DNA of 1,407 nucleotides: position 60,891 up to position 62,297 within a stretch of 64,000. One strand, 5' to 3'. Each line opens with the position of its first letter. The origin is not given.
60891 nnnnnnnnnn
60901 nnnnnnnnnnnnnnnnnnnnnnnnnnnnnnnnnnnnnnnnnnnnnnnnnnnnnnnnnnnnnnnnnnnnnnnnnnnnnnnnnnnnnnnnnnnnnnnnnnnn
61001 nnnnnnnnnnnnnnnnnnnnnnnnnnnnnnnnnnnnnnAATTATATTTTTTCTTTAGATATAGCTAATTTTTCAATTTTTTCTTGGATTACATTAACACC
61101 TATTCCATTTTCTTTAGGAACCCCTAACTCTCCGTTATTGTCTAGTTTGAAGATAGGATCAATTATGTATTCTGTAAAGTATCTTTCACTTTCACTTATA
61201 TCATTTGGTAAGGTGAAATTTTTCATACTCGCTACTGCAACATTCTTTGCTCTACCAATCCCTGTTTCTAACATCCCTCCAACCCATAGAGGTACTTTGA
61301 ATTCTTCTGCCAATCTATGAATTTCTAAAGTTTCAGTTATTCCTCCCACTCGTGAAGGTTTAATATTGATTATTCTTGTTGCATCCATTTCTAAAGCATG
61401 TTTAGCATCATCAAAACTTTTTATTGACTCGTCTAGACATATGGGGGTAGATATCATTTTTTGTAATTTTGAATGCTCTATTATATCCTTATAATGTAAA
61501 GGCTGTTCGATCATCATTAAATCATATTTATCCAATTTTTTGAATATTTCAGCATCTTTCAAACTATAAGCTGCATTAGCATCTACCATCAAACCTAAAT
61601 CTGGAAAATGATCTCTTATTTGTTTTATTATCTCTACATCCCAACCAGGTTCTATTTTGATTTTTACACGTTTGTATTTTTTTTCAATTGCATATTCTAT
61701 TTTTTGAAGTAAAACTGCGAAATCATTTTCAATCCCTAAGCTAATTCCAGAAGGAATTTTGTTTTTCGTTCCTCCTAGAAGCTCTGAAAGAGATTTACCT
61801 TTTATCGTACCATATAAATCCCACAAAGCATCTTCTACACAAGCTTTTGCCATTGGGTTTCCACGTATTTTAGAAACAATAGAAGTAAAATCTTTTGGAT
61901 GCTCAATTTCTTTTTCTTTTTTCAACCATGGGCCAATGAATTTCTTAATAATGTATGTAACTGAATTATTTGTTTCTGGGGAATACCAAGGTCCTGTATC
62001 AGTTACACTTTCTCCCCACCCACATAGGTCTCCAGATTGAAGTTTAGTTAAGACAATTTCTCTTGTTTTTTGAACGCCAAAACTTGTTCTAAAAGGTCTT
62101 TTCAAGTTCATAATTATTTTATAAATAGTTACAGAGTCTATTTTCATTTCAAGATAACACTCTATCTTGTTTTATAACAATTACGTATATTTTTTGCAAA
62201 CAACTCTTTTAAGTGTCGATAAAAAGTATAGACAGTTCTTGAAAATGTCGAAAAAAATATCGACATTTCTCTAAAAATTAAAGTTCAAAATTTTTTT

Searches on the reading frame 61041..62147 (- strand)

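Call 3: search_protein_families(library=pfam, proteins=[window:61041-62147:-], max_evalue=0.01)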
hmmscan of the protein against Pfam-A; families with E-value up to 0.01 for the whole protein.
window:61041-62147:- (368 aa): 2 families
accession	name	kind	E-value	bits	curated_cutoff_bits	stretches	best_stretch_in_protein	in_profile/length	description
PF13378.12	MR_MLE_C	-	7.4e-46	157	29.4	1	151-355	7-217/219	Enolase C-terminal domain-like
PF02746.21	MR_MLE_N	-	1.6e-11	44.9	22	1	6-125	4-117/117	Mandelate racemase / muconate lactonizing enzyme, N-terminal domain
